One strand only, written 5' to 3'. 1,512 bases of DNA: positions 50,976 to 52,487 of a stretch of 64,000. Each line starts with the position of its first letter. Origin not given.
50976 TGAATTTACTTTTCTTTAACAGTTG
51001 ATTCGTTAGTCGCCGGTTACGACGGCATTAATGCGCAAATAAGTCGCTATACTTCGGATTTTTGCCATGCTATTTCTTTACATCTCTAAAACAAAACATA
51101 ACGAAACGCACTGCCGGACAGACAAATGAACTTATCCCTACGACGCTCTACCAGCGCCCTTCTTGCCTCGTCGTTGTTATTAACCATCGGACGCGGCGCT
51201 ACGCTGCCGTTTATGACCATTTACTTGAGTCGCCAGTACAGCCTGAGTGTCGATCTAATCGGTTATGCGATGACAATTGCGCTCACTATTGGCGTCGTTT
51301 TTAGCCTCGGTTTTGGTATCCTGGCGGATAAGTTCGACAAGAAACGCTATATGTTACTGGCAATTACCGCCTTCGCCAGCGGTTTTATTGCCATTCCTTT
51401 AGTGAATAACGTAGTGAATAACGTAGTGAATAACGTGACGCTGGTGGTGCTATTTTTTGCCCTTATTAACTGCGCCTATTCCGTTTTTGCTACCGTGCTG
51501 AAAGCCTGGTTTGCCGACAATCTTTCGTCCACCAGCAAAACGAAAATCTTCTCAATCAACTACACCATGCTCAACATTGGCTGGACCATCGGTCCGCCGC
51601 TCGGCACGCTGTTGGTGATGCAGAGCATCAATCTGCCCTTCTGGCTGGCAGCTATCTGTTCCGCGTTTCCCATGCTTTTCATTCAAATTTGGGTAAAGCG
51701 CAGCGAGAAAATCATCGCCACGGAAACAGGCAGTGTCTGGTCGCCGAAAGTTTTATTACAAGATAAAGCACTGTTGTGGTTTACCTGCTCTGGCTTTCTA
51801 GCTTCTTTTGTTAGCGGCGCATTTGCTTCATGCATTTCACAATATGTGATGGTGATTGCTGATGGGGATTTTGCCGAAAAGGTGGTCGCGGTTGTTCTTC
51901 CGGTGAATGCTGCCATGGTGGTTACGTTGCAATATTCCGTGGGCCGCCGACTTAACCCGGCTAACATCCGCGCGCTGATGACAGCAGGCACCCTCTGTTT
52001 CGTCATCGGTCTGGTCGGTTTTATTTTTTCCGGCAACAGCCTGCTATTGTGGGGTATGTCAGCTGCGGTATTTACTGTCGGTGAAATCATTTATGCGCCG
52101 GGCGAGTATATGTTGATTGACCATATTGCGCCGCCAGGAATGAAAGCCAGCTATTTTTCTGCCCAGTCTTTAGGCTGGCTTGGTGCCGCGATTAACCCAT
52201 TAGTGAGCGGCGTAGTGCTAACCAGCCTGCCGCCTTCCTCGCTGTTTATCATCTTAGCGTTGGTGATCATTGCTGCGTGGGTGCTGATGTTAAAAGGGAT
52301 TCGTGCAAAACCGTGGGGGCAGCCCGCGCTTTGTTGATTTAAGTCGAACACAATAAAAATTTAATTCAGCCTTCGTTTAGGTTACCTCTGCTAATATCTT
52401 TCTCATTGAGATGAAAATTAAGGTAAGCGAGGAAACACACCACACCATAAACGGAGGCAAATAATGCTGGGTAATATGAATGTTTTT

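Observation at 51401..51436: In-frame 3x12-bp tandem repeat inside ydeE encoding (VNNV)x3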

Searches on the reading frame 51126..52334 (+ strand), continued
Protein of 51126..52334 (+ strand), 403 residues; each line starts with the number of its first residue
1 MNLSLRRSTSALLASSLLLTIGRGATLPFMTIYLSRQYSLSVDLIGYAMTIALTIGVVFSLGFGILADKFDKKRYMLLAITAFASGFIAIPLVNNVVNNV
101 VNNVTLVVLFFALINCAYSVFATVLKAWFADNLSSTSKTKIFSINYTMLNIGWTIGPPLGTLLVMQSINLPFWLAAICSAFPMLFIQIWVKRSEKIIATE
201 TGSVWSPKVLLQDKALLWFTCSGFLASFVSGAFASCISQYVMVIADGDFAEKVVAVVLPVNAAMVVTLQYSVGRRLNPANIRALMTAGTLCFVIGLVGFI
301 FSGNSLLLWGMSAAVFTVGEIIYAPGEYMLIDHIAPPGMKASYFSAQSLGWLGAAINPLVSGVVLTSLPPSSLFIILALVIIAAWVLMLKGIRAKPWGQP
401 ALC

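Call 59: predict_structure(alignment_id=A2)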
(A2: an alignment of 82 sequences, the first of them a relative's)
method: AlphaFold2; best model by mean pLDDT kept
length: 395 residues; sequences in the alignment: 82
mean_pLDDT: 89.9   pTM: 0.86
mean pLDDT of the five models: 89.9, 88.9, 88.6, 87.7, 87.4
residues with pLDDT >= 90: 274; 70-90: 101; 50-70: 16; < 50: 4
segments of 3 or more residues with pLDDT < 50: 392-395
pLDDT, mean of each block of 10 residues (from residue 1): 79 96 93 93 94 90 80 93 97 96 95 90 83 85 91 92 96 95 73 61 88 96 92 92 91 92 89 95 98 96 98 92 86 82 94 96 97 98 83 43
secondary structure, 60 per line:
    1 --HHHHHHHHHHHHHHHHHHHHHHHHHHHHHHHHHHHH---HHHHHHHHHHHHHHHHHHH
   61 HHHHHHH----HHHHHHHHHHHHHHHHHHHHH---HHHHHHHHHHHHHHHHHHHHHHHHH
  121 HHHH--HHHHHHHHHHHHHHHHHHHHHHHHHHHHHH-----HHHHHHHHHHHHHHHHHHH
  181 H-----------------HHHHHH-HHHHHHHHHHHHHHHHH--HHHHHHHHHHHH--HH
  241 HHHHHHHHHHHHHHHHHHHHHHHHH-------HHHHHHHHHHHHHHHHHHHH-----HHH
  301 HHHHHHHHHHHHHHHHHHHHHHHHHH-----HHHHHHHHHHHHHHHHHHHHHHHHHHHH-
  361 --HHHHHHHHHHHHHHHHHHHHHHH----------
elements in order: H3-38 H42-67 H72-92 H96-124 H127-156 H162-181 H199-204 H206-222 H225-236 H239-265 H273-292 H298-326 H332-359 H363-385

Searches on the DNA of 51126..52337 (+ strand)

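Call 4: search_dna_similar(query=window:51126-52337:+, collection=ecoli_genomes, mode=near, max_rows=40, rows=spread)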
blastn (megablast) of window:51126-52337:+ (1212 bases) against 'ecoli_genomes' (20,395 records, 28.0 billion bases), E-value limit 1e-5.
Records with a match: 5416; places in all: 5426; records where one place covers at least 80% of the query: 5398.
Genomes with a match: 5414 of 5426; with a place that covers at least 80% of the query: 5396. Places per genome that has any: lowest 1, median 1, highest 3. On chromosomes: 5421 places; on plasmids: 5.
Best place of each record, by identity: >=99% 1; 95-99% 4966; 90-95% 448; 80-90% 1.
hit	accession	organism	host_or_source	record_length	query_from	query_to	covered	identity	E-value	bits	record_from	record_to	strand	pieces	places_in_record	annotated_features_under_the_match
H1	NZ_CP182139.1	Escherichia coli strain CUWW06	wastewater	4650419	1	1212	100%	99.9%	0e+0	2251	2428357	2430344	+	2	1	ydeE: efflux MFS transporter YdeE | IS1-like element IS1B family transposase | efflux MFS transporter YdeE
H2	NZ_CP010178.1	Escherichia coli strain H15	not applicable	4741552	1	1212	100%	96.9%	0e+0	2012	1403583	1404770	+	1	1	ydeE: efflux MFS transporter YdeE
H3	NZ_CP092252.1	Escherichia coli strain ISHS7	Felix catus domesticus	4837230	1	1212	100%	96.9%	0e+0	2012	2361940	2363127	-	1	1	ydeE: efflux MFS transporter YdeE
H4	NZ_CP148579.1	Escherichia coli strain Z1322HEC0003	Homo sapiens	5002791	1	1212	100%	96.9%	0e+0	2012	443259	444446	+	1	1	ydeE: efflux MFS transporter YdeE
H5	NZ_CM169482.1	Escherichia coli strain EC19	Homo sapiens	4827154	1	1212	100%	96.9%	0e+0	2012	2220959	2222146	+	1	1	ydeE: efflux MFS transporter YdeE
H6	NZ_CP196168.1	Escherichia coli strain FXCREC123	Homo sapiens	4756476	1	1212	100%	96.9%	0e+0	2012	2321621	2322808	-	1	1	ydeE: efflux MFS transporter YdeE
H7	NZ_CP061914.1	Escherichia coli strain SMBL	Goat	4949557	1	1212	100%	96.9%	0e+0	2006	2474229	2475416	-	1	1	ydeE: efflux MFS transporter YdeE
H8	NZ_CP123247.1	Escherichia coli strain YZMc10-2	chicken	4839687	1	1212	100%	96.9%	0e+0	2006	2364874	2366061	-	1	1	ydeE: efflux MFS transporter YdeE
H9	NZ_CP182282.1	Escherichia coli strain F8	pig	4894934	1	1212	100%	96.9%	0e+0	2006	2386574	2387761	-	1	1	ydeE: efflux MFS transporter YdeE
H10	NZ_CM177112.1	Escherichia coli strain GN4741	Homo sapiens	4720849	1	1212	100%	96.9%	0e+0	2006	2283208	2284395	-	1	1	ydeE: efflux MFS transporter YdeE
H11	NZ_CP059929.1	Escherichia coli strain 162.2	Turkey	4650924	1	1212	100%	96.8%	0e+0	2001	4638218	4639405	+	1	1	ydeE: efflux MFS transporter YdeE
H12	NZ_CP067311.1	Escherichia coli strain 027_SK3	waste water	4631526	1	1212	100%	96.8%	0e+0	2001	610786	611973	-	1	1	ydeE: efflux MFS transporter YdeE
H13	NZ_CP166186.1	Escherichia coli strain CRE78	Homo sapiens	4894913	1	1212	100%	96.8%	0e+0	2001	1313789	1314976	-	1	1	ydeE: efflux MFS transporter YdeE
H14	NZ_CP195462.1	Escherichia coli strain 22AR0434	Homo sapiens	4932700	1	1212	100%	96.8%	0e+0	2001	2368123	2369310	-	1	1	ydeE: efflux MFS transporter YdeE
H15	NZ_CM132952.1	Escherichia coli strain 167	Homo sapiens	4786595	1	1212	100%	96.8%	0e+0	2001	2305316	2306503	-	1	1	ydeE: efflux MFS transporter YdeE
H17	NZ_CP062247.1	Escherichia coli strain AML002_ev03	not applicable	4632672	1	1212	100%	96.7%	0e+0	1995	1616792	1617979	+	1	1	ydeE: efflux MFS transporter YdeE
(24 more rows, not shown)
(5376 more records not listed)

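Call 5: search_dna_similar(query=window:51251-51590:+, collection=ecoli_genomes, mode=near, max_rows=60, rows=best)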
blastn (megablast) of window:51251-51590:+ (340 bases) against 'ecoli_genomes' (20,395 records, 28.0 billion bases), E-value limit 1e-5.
Records with a match: 5407; places in all: 5415; records where one place covers at least 80% of the query: 5401.
Genomes with a match: 5405 of 5426; with a place that covers at least 80% of the query: 5399. Places per genome that has any: lowest 1, median 1, highest 3. On chromosomes: 5410 places; on plasmids: 5.
Best place of each record, by identity: >=99% 3; 95-99% 4; 90-95% 5333; 80-90% 67.
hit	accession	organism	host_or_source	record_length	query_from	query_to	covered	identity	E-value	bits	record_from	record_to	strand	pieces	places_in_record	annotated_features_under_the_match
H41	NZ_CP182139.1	Escherichia coli strain CUWW06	wastewater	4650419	1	340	100%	99.7%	2e-175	623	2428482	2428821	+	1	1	ydeE: efflux MFS transporter YdeE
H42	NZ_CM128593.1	Escherichia coli strain 100416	Homo sapiens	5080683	1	340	100%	96.5%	9e-154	551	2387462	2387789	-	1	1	ydeE: efflux MFS transporter YdeE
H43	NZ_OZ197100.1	Escherichia coli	environment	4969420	1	340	100%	92.9%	2e-130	473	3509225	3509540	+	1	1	ydeE: efflux MFS transporter YdeE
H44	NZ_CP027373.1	Escherichia coli strain 05-3629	Homo sapiens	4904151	1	340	100%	92.6%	9e-129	468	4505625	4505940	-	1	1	ydeE: efflux MFS transporter YdeE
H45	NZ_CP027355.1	Escherichia coli strain 2013C-4991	Homo sapiens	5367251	1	340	100%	92.6%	9e-129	468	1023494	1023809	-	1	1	ydeE: efflux MFS transporter YdeE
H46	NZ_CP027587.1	Escherichia coli strain 2013C-4974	Homo sapiens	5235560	1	340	100%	92.6%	9e-129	468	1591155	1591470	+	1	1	ydeE: efflux MFS transporter YdeE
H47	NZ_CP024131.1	Escherichia coli strain 14EC007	clinical patient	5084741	1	340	100%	92.6%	9e-129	468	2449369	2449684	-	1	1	ydeE: efflux MFS transporter YdeE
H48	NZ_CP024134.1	Escherichia coli strain 14EC017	clinical patient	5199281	1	340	100%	92.6%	9e-129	468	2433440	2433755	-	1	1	ydeE: efflux MFS transporter YdeE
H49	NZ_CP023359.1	Escherichia coli strain 1943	canine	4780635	1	340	100%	92.6%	9e-129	468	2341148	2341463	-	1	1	ydeE: efflux MFS transporter YdeE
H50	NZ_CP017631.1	Escherichia coli strain SLK172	Homo sapiens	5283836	1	340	100%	92.6%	9e-129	468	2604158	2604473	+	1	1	ydeE: efflux MFS transporter YdeE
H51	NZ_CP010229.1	Escherichia coli strain S10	not applicable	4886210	1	340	100%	92.6%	9e-129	468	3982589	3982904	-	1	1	ydeE: efflux MFS transporter YdeE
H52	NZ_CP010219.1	Escherichia coli strain M18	mouse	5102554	1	340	100%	92.6%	9e-129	468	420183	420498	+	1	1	ydeE: efflux MFS transporter YdeE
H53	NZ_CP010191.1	Escherichia coli strain M8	mouse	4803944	1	340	100%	92.6%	9e-129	468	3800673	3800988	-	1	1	ydeE: efflux MFS transporter YdeE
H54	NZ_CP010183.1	Escherichia coli strain M3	mouse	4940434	1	340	100%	92.6%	9e-129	468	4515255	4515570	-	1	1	ydeE: efflux MFS transporter YdeE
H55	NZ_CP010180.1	Escherichia coli strain M1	mouse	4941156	1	340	100%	92.6%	9e-129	468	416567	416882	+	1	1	ydeE: efflux MFS transporter YdeE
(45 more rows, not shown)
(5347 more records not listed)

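Call 6: get_annotated_region(hit=H1, flank=3000)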
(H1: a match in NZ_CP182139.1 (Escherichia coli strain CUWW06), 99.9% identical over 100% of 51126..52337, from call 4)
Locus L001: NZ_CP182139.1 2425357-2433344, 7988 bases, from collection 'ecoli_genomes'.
description: Escherichia coli strain CUWW06 chromosome, complete genome
organism: Escherichia coli strain CUWW06 (NCBI taxid 562)
replicon: chromosome; assembly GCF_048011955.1
host: -; source: wastewater; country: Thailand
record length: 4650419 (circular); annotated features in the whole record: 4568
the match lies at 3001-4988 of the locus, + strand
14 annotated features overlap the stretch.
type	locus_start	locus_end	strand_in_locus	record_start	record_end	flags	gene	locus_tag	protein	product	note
CDS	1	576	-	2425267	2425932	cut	marC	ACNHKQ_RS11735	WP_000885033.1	NAAT family transporter MarC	-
CDS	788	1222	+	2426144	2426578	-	marR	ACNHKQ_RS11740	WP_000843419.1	multiple antibiotic resistance transcriptional regulator MarR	-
CDS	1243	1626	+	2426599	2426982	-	marA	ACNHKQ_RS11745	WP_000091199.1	MDR efflux pump AcrAB transcriptional activator MarA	-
CDS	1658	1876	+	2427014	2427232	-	marB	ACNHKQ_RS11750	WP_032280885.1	multiple antibiotic resistance protein MarB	-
CDS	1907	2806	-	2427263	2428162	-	eamA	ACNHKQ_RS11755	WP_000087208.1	O-acetylserine/cysteine exporter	-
CDS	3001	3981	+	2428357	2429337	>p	ydeE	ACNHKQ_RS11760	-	efflux MFS transporter YdeE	incomplete; partial in the middle of a contig; missing C-terminus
CDS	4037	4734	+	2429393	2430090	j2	-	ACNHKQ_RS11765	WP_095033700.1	IS1-like element IS1B family transposase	programmed frameshift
CDS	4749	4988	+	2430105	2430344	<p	-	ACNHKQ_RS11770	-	efflux MFS transporter YdeE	YdeF; uncharacterized member of the major facilitator superfamily (MFS) of transporters; incomplete; partial in the ...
CDS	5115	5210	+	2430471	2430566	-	mgtS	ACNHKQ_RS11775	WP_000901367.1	protein MgtS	-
CDS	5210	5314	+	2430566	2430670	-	mgtT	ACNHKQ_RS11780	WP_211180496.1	protein MgtT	-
CDS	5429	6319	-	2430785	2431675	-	dgcZ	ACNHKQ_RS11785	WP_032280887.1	diguanylate cyclase DgcZ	-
CDS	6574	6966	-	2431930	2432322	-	ydeI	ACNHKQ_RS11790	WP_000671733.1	YdeI family stress tolerance OB fold protein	-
CDS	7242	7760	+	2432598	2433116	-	ydeJ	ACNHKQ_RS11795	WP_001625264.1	2-oxo-tetronate isomerase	-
CDS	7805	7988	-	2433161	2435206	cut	dcp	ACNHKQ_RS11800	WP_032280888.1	peptidyl-dipeptidase Dcp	-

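Call 9: get_annotated_region(hit=H42, flank=1500)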
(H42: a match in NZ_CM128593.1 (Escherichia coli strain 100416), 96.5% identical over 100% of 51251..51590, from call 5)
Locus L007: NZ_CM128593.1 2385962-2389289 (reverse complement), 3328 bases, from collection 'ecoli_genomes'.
description: Escherichia coli strain 100416 chromosome, whole genome shotgun sequence
organism: Escherichia coli strain 100416 (NCBI taxid 562)
replicon: chromosome; assembly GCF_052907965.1
host: Homo sapiens; source: stool; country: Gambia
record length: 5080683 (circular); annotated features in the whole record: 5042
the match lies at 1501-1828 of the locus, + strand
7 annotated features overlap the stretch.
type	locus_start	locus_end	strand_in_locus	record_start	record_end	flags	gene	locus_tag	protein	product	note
CDS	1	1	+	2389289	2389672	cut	marA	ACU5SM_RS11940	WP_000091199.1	MDR efflux pump AcrAB transcriptional activator MarA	-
CDS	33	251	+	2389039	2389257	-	marB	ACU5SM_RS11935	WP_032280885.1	multiple antibiotic resistance protein MarB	-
CDS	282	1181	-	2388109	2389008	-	eamA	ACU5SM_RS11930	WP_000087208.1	O-acetylserine/cysteine exporter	-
CDS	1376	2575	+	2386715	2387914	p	ydeE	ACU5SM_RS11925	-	efflux MFS transporter YdeE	internal stop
CDS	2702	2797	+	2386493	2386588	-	mgtS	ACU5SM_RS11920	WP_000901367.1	protein MgtS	-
CDS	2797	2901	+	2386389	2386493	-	mgtT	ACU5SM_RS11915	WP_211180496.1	protein MgtT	-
CDS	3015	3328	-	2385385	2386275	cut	dgcZ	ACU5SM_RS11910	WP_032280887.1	diguanylate cyclase DgcZ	-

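Call 10: get_annotated_region(hit=H17, flank=300)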
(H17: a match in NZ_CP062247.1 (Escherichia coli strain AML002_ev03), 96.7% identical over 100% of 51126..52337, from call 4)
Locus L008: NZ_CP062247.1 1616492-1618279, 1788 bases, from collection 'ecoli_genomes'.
description: Escherichia coli strain AML002_ev03 chromosome, complete genome
organism: Escherichia coli strain AML002_ev03 (NCBI taxid 562)
replicon: chromosome; assembly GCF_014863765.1
host: not applicable; source: not applicable; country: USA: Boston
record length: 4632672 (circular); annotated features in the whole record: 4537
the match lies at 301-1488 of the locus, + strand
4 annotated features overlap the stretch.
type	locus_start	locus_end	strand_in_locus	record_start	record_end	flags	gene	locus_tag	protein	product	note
CDS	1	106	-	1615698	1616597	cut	eamA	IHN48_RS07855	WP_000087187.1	O-acetylserine/cysteine exporter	-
CDS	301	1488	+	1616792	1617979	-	ydeE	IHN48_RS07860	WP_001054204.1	efflux MFS transporter YdeE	-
CDS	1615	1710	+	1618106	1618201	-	mgtS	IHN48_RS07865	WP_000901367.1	protein MgtS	-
CDS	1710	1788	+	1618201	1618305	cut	mgtT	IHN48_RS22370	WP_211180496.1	protein MgtT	-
